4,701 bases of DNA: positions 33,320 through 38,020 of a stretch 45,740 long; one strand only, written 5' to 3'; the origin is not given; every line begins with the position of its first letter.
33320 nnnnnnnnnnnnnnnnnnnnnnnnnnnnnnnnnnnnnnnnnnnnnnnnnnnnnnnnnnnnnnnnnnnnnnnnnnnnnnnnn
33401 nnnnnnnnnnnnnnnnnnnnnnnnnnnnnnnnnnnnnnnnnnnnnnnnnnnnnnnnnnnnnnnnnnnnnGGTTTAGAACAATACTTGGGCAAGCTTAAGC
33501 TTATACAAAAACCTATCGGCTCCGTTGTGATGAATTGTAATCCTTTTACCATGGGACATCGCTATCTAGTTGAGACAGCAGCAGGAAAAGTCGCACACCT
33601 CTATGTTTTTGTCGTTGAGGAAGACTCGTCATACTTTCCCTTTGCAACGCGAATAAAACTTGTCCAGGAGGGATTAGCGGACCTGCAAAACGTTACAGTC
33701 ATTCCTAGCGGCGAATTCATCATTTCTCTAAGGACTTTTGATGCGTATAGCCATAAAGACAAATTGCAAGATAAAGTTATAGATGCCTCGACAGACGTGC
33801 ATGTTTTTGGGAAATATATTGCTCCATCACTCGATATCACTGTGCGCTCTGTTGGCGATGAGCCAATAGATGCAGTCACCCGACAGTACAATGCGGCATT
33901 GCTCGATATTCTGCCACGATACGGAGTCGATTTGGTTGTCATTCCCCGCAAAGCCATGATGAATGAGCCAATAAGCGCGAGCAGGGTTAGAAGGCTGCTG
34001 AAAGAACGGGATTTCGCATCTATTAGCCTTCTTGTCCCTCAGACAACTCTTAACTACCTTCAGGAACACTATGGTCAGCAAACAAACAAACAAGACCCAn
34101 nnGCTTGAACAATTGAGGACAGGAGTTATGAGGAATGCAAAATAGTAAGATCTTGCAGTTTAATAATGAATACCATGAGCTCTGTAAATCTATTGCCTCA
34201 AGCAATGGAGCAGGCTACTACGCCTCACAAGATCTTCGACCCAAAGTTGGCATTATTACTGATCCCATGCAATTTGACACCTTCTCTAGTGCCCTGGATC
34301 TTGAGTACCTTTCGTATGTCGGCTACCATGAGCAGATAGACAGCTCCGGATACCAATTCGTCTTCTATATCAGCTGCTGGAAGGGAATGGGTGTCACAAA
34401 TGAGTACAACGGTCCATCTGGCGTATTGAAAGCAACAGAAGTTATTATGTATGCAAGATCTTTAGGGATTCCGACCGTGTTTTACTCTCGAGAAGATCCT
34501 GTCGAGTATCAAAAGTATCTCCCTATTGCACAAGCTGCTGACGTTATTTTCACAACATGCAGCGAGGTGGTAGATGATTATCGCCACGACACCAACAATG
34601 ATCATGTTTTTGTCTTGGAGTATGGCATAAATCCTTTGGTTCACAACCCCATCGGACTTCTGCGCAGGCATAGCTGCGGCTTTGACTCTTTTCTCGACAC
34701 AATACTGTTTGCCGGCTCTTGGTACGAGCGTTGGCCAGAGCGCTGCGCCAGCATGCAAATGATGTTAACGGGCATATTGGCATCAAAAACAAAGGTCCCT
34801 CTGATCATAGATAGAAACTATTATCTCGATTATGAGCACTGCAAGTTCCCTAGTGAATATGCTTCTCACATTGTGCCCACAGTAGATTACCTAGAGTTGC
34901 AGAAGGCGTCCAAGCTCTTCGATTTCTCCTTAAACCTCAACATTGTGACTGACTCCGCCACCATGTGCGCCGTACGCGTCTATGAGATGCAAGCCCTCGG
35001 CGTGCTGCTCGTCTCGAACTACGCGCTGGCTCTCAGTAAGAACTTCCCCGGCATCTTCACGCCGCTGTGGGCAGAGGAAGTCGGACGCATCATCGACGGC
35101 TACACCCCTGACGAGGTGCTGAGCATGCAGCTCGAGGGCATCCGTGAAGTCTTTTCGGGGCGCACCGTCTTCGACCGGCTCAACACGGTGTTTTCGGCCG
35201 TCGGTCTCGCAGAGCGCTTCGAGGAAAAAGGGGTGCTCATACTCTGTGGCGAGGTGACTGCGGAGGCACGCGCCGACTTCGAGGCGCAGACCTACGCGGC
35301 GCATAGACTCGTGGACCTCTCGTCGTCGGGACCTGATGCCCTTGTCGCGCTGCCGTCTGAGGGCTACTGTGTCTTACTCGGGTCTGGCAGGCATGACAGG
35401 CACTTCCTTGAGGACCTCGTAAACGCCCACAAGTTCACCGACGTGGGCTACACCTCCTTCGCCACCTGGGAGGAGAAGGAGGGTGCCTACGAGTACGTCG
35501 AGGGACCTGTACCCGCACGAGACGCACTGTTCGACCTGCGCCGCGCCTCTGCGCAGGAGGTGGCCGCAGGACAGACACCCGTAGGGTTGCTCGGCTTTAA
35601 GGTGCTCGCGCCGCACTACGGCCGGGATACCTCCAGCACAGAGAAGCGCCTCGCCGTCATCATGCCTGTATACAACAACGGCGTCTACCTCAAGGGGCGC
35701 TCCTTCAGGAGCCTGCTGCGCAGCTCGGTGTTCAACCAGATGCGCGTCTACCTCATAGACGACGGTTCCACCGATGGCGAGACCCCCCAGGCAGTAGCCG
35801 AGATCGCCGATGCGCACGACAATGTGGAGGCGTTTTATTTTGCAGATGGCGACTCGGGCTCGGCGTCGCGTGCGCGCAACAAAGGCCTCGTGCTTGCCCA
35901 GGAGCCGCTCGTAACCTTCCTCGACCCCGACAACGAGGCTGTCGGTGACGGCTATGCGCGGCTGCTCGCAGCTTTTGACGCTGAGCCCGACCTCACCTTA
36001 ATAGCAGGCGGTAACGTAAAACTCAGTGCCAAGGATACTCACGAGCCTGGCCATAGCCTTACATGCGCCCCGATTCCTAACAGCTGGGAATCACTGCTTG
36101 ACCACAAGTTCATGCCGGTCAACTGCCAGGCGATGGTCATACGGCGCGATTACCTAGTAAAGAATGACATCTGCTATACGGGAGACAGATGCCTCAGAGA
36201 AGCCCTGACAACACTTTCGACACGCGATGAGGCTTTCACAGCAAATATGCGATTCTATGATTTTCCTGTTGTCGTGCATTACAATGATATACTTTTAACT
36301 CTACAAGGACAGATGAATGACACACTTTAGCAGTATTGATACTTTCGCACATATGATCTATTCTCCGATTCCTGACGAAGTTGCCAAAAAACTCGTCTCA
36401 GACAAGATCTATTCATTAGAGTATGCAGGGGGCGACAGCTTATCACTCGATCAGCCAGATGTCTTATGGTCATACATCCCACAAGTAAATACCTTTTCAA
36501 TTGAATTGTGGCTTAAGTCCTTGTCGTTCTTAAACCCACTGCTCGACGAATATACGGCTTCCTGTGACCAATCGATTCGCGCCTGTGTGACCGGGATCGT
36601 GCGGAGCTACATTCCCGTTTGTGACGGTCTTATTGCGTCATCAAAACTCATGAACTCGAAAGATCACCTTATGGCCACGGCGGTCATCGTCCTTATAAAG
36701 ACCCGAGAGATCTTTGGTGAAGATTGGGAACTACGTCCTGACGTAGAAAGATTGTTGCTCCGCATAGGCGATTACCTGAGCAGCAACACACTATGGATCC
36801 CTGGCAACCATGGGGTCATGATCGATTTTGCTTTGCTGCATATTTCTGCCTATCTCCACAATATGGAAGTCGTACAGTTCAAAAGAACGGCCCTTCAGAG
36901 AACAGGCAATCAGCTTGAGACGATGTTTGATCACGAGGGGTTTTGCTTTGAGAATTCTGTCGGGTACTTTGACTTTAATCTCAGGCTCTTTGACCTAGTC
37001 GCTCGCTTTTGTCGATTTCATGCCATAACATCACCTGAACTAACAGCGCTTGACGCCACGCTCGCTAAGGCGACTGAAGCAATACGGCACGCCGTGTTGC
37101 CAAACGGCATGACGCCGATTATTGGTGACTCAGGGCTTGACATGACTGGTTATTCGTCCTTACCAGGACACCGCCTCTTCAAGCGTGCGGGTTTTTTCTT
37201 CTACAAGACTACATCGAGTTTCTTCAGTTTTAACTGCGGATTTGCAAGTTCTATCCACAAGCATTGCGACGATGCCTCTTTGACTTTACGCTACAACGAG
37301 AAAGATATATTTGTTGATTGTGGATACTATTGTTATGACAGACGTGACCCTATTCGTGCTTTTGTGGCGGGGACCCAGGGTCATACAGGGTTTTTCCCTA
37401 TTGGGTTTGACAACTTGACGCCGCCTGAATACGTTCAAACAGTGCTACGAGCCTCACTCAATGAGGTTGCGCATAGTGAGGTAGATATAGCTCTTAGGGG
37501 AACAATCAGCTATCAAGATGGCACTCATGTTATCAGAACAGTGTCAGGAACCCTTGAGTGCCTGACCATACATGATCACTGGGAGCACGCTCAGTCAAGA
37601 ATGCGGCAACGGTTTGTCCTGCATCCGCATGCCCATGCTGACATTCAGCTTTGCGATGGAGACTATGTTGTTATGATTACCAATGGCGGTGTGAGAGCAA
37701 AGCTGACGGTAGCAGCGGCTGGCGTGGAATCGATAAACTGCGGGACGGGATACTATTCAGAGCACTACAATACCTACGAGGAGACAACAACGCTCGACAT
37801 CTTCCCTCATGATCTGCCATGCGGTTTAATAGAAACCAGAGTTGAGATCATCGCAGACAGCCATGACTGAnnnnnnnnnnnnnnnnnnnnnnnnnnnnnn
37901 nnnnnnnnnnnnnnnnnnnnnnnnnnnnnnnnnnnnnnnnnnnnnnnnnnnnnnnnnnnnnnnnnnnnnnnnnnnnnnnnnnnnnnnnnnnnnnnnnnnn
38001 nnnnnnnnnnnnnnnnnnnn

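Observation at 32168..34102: Three-part fusion of an SGNH/GDSL-like domain with a citrate-lyase-ligase (CitC)-type adenylating domain inside a glycan operon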

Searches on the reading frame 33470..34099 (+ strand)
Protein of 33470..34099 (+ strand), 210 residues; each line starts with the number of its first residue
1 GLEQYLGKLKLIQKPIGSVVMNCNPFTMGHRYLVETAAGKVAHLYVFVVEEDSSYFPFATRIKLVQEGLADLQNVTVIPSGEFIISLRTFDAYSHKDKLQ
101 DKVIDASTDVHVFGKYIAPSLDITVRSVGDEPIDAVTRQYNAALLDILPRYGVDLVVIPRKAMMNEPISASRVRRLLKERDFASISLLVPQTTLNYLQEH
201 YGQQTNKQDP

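Call 38: search_dna_similar(query=window:33470-34099:+, collection=plasmids, mode=protein, max_rows=30, rows=spread)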
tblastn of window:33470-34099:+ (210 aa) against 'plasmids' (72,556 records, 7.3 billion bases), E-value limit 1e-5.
Records with a match: 82; places in all: 82; records where one place covers at least 80% of the query: 81.
Best place of each record, by identity: <60% 82.
By first word of the organism name: Enterococcus 52; Escherichia 9; Klebsiella 4; Melissococcus 4; Gluconobacter 2; Limosilactobacillus 2; Azospirillum 2; Deltaproteobacteria 1; Peptoclostridium 1; Vibrio 1; and 4 more.
By predicted mobility (MOB-suite, as given by PLSDB): non-mobilizable 55; conjugative 22; mobilizable 5.
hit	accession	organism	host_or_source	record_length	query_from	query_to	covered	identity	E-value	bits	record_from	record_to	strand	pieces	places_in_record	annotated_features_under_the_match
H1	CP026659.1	Deltaproteobacteria bacterium Smac51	cockroach,pure culture,hindgut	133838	16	198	87%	50.0%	5e-47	172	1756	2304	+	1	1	hypothetical protein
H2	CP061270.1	Escherichia coli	Sheep,cell culture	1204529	2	203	96%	43.2%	6e-40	151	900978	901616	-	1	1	citC: [citrate (pro-3S)-lyase] ligase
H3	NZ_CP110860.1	Escherichia coli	SW4848was obtained from City Park Lake, ...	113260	2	203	96%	43.2%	8e-40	151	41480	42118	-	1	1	citC: [citrate (pro-3S)-lyase] ligase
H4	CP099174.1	Escherichia coli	culture,Pooled soil sample collected ...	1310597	2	203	96%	42.2%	9e-40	151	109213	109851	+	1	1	citC: [citrate (pro-3S)-lyase] ligase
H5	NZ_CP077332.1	Lelliottia amnigena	-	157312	1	189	90%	44.0%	5e-41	154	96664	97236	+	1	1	none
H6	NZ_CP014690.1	Gluconobacter albidus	water kefir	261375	2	201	95%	41.3%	4e-38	146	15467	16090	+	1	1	citC: [citrate (pro-3S)-lyase] ligase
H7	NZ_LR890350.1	Escherichia coli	Homo sapiens,rectal swab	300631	6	198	92%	41.9%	4e-39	149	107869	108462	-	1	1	citC: [citrate (pro-3S)-lyase] ligase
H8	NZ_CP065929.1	Enterococcus faecium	Homo sapiens,cell culture,rectal swab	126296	1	198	94%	39.2%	5e-33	132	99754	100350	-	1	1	citC: [citrate (pro-3S)-lyase] ligase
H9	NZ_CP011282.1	Enterococcus faecium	single cell culture,blood of a ...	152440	1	198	94%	39.2%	5e-33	132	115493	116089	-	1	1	citC: [citrate (pro-3S)-lyase] ligase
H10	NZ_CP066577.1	Enterococcus faecium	Homo sapiens,cell culture,rectal swab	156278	1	198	94%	39.2%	5e-33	132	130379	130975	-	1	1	citC: [citrate (pro-3S)-lyase] ligase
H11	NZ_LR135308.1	Enterococcus faecium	-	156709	1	198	94%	39.2%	5e-33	132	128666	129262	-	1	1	citC: [citrate (pro-3S)-lyase] ligase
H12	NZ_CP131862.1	Enterococcus faecium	Homo sapiens,culture,urine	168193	1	198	94%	39.2%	5e-33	132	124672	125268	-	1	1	citC: [citrate (pro-3S)-lyase] ligase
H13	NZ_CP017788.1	Enterococcus faecium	Homo sapiens,wound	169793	1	198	94%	39.2%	5e-33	132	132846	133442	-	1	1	citC: [citrate (pro-3S)-lyase] ligase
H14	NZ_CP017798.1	Enterococcus faecium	Homo sapiens,Peritoneal fluid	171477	1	198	94%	39.2%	5e-33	132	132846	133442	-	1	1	citC: [citrate (pro-3S)-lyase] ligase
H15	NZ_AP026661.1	Enterococcus faecium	Homo sapiens,urine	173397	1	198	94%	39.2%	5e-33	132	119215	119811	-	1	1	citC: [citrate (pro-3S)-lyase] ligase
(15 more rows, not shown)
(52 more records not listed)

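Call 40: get_annotated_region(hit=H1, flank=12000)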
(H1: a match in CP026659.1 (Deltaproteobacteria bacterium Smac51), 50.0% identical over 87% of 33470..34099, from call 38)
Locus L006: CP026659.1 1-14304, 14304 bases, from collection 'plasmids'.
description: Deltaproteobacteria bacterium Smac51 plasmid p_unnamed2, complete sequence
organism: Deltaproteobacteria bacterium Smac51 (NCBI taxid 2946587)
taxonomy: Bacteria; ; Deltaproteobacteria; ; ; ; Deltaproteobacteria bacterium Smac51
host: -; source: cockroach,pure culture,hindgut; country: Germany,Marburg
typing (MOB-suite, as given by PLSDB): non-mobilizable
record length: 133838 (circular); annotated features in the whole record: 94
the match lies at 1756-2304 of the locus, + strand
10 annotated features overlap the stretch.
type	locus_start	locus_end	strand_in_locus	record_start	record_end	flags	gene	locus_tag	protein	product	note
CDS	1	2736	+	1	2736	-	-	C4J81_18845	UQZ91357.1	hypothetical protein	-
CDS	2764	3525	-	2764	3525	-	-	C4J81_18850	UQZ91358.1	ABC transporter permease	-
CDS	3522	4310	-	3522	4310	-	-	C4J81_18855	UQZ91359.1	nitrate/sulfonate/bicarbonate ABC transporter ATP-binding protein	-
CDS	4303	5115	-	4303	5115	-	-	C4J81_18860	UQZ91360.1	aliphatic sulfonate ABC transporter substrate-binding protein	-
CDS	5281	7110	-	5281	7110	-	cysC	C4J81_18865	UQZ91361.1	adenylyl-sulfate kinase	-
CDS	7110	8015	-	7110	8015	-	-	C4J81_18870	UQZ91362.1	sulfate adenylyltransferase subunit CysD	-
CDS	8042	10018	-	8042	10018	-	-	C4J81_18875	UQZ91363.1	hypothetical protein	-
CDS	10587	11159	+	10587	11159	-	-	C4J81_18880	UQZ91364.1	transposon DNA-invertase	-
CDS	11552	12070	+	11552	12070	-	-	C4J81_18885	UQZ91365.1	type VI secretion system tube protein Hcp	-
CDS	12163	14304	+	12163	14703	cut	-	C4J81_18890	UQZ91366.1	type VI secretion system tip protein VgrG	-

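Call 63: get_annotated_region(hit=H3, flank=5000)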
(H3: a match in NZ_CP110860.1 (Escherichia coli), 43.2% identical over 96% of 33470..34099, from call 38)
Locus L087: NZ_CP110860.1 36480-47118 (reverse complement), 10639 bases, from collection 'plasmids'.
description: Escherichia coli strain TSW4848-W1 plasmid peccDNA113, complete sequence
organism: Escherichia coli (NCBI taxid 562)
taxonomy: Bacteria; Pseudomonadota; Gammaproteobacteria; Enterobacterales; Enterobacteriaceae; Escherichia; Escherichia coli
host: -; source: SW4848was obtained from City Park Lake, Baton Rouge, Louisiana, U.S.A.,Whole organism,TSW4848-W1 1 is a ...; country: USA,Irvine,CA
typing (MOB-suite, as given by PLSDB): non-mobilizable
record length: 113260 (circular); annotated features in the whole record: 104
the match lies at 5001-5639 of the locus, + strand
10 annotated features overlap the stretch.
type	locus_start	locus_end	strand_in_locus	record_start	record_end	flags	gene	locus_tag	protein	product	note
CDS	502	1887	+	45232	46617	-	dcuC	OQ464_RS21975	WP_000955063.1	anaerobic C4-dicarboxylate transporter DcuC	GO:0015740 - C4-dicarboxylate transport [Evidence IEA]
CDS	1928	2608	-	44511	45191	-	dpiA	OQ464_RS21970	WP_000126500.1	two-component response regulator DpiA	-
CDS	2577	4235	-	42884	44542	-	dpiB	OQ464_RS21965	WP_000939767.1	sensor histidine kinase DpiB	GO:0000160 - phosphorelay signal transduction system [Evidence IEA]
CDS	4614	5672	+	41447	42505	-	citC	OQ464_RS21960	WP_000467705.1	[citrate (pro-3S)-lyase] ligase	GO:0006101 - citrate metabolic process [Evidence IEA]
CDS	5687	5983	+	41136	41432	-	citD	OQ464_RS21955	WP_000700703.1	citrate lyase acyl carrier protein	GO:0006113 - fermentation [Evidence IEA]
CDS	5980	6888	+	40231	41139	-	citE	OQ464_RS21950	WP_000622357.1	citrate (pro-3S)-lyase subunit beta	GO:0006113 - fermentation [Evidence IEA]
CDS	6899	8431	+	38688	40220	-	citF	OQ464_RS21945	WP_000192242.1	citrate lyase subunit alpha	GO:0006113 - fermentation [Evidence IEA]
CDS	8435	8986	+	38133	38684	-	citX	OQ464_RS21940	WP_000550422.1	citrate lyase holo-[acyl-carrier protein] synthase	GO:0051191 - prosthetic group biosynthetic process [Evidence IEA]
CDS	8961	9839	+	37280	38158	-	citG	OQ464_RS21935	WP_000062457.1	triphosphoribosyl-dephospho-CoA synthase CitG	-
CDS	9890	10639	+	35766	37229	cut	citT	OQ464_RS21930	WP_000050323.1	citrate/succinate antiporter CitT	-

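Call 64: get_annotated_region(hit=H8, flank=5000)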
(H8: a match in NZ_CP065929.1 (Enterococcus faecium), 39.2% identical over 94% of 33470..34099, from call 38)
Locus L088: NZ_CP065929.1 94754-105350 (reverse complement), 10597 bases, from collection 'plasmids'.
description: Enterococcus faecium strain Dallas 5 plasmid p5_126kb, complete sequence
organism: Enterococcus faecium (NCBI taxid 1352)
taxonomy: Bacteria; Bacillota; Bacilli; Lactobacillales; Enterococcaceae; Enterococcus; Enterococcus faecium
host: -; source: Homo sapiens,cell culture,rectal swab; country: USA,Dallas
typing (MOB-suite, as given by PLSDB): non-mobilizable; replicon rep_cluster_893
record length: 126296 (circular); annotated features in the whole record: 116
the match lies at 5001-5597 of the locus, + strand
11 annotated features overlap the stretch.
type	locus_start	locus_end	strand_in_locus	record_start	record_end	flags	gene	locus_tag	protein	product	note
CDS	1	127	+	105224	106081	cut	-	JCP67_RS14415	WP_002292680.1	ParA family protein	-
CDS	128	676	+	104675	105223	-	-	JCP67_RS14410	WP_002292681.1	hypothetical protein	-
CDS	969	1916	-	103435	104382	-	-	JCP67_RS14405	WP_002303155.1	sugar-binding domain-containing protein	-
CDS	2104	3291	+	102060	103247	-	-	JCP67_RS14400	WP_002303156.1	NADP-dependent malic enzyme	-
CDS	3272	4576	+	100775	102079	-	-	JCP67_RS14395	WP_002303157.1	2-hydroxycarboxylate transporter family protein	-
CDS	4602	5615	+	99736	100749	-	citC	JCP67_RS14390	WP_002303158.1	[citrate (pro-3S)-lyase] ligase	GO:0006101 - citrate metabolic process [Evidence IEA]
CDS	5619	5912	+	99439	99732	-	citD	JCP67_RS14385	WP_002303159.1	citrate lyase acyl carrier protein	GO:0006113 - fermentation [Evidence IEA]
CDS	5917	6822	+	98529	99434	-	citE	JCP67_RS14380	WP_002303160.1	citrate (pro-3S)-lyase subunit beta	GO:0006113 - fermentation [Evidence IEA]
CDS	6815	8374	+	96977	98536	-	citF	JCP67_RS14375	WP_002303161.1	citrate lyase subunit alpha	GO:0006113 - fermentation [Evidence IEA]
CDS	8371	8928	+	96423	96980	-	citX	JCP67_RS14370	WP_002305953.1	citrate lyase holo-[acyl-carrier protein] synthase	GO:0051191 - prosthetic group biosynthetic process [Evidence IEA]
CDS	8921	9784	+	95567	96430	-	citG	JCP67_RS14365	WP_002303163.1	triphosphoribosyl-dephospho-CoA synthase CitG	GO:0019361 - 2'-(5''-triphosphoribosyl)-3'-dephospho-CoA biosynthetic process [Evidence IEA]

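Call 70: search_protein_families(library=pfam, proteins=[L087:4614-5672:+], max_evalue=0.01)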
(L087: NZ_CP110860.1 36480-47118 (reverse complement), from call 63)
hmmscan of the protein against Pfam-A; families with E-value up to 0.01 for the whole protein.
L087:4614-5672:+ (352 aa): 4 families
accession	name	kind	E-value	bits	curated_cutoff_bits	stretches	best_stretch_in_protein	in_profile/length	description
PF08218.17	Citrate_ly_lig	-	2e-85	285.5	20.9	1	147-333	1-182/182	Citrate lyase ligase C-terminal domain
PF05636.17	HIGH_NTase1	-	6.6e-05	22.8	27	0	148-171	4-27/402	HIGH Nucleotidyl Transferase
PF00583.31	Acetyltransf_1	-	0.0038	17.9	20.7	0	37-110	34-116/116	Acetyltransferase (GNAT) family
PF13508.13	Acetyltransf_7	-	0.0073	17.1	27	0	39-111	5-83/84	Acetyltransferase (GNAT) domain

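Call 84: search_protein_families(library=pfam, proteins=[L006:1-2736:+], max_evalue=0.001)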
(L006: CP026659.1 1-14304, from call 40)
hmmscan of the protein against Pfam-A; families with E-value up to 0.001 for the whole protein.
L006:1-2736:+ (911 aa): 13 families
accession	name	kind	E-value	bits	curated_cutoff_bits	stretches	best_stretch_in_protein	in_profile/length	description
PF08218.17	Citrate_ly_lig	-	6.3e-62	208.9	20.9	1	586-767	1-182/182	Citrate lyase ligase C-terminal domain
PF00515.34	TPR_1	-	4.6e-08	33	27.8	1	415-441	3-29/34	Tetratricopeptide repeat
PF07719.23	TPR_2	-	1.3e-07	31.6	27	1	415-442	3-30/34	Tetratricopeptide repeat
PF13181.12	TPR_8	-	5.2e-07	29.8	25.7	0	415-442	3-30/34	Tetratricopeptide repeat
PF13424.12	TPR_12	-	2.1e-06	28.2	30.1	1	416-477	6-68/77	Tetratricopeptide repeat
PF13428.12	TPR_14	-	2.9e-06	27.9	23.5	0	415-442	3-30/44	Tetratricopeptide repeat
PF13176.12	TPR_7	-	3.8e-05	23.9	27.9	0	419-442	5-27/36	Tetratricopeptide repeat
PF05636.17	HIGH_NTase1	-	5.4e-05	23.1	27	0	736-772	202-239/402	HIGH Nucleotidyl Transferase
PF13174.12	TPR_6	-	6e-05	23.9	26.3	0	416-441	3-28/33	Tetratricopeptide repeat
PF13432.12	TPR_16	-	0.00014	22.7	32.7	0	394-443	12-61/65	Tetratricopeptide repeat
PF14559.12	TPR_19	-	0.00016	22.4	25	0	427-495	5-66/68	Tetratricopeptide repeat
PF13431.12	TPR_17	-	0.0005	20.6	24.4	0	456-474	15-33/34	Tetratricopeptide repeat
PF13414.12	TPR_11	-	0.00052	20.1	26.8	0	420-441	1-22/42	TPR repeat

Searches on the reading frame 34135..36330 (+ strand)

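Call 3: search_protein_families(library=pfam, proteins=[window:34135-36330:+], max_evalue=0.01)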
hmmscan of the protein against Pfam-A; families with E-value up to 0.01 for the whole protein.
window:34135-36330:+ (731 aa): 2 families
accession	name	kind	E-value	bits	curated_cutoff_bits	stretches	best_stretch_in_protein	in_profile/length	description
PF00535.33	Glycos_transf_2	-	1.7e-12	48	23.3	1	508-622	2-112/168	Glycosyl transferase family 2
PF10111.15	Glyco_tranf_2_2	-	9.5e-05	22.4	27.3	1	518-611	14-103/276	Glycosyltransferase like family 2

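Call 4: search_protein_families(library=ncbifam, proteins=[window:34135-36330:+], max_evalue=0.01)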
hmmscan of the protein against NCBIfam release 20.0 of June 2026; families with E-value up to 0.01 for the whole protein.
window:34135-36330:+ (731 aa): 10 families
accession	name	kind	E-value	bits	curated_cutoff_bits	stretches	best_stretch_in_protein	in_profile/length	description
NF007482.0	PRK10073.1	equivalog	1.1e-12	47.6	423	1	501-636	3-130/334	glycosyltransferase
NF047683.1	TeichurnBiosyTuaG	equivalog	5.2e-08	32.8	400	1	502-607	4-104/252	teichuronic acid biosynthesis protein TuaG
TIGR03965.1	mycofact_glyco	equivalog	2.8e-07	29.8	280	1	500-635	71-199/467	mycofactocin biosynthesis glycosyltransferase MftF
NF041875.1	EPS_EpsD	equivalog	9.3e-06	25.3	370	1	506-618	1-108/325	exopolysaccharide biosynthesis glycosyltransferase EpsD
TIGR03937.1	PgaC_IcaA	equivalog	1.6e-05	24.1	422.3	1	501-629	42-164/407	poly-beta-1,6-N-acetyl-D-glucosamine synthase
TIGR03111.1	glyc2_xrt_Gpos1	hypoth_equivalog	0.00075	18.4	363.95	1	504-626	49-168/439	TIGR03111 family XrtG-associated glycosyltransferase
NF050050.1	ProtGlycPglI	equivalog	0.0012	18.2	500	1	505-611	3-105/306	GalNAc(5)-diNAcBac-PP-undecaprenol beta-1,3-glucosyltransferase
NF007453.0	PRK10018.1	equivalog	0.0019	17.9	382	1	506-608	8-105/280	colanic acid biosynthesis glycosyltransferase WcaA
NF038302.1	EPS_HpsE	equivalog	0.0025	16.8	300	1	508-602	5-99/307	hormogonium polysaccharide biosynthesis glycosyltransferase HpsE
TIGR04242.1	nodulat_NodC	equivalog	0.0094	14.9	550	0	503-571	47-112/395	chitooligosaccharide synthase NodC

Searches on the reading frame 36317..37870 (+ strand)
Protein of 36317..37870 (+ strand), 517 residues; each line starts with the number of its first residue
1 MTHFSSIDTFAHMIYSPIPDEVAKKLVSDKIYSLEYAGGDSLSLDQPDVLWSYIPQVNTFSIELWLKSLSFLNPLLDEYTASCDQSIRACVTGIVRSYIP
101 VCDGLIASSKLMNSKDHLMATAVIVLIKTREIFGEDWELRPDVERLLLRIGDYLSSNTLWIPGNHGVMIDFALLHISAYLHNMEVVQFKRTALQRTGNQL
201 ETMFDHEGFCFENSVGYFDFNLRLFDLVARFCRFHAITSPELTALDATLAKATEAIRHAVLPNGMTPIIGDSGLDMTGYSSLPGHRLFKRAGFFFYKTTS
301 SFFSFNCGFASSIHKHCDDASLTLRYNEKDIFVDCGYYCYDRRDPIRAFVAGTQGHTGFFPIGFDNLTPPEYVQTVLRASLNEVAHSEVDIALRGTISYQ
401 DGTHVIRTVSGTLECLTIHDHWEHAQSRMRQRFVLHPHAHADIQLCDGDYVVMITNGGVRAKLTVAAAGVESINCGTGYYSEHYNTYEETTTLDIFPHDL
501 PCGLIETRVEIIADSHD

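Call 3: search_protein_families(library=pfam, proteins=[window:36317-37870:+], max_evalue=0.01)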
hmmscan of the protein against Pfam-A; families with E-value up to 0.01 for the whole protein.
window:36317-37870:+ (517 aa): 1 family
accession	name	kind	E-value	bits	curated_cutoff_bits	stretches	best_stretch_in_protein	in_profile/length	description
PF07940.18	Hepar_II_III_C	-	6.4e-14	52.5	24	1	285-494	6-222/237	Heparinase II/III-like, C-terminal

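Call 4: search_protein_families(library=ncbifam, proteins=[window:36317-37870:+], max_evalue=0.01)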
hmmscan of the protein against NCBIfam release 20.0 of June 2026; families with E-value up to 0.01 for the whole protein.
window:36317-37870:+ (517 aa): 0 families
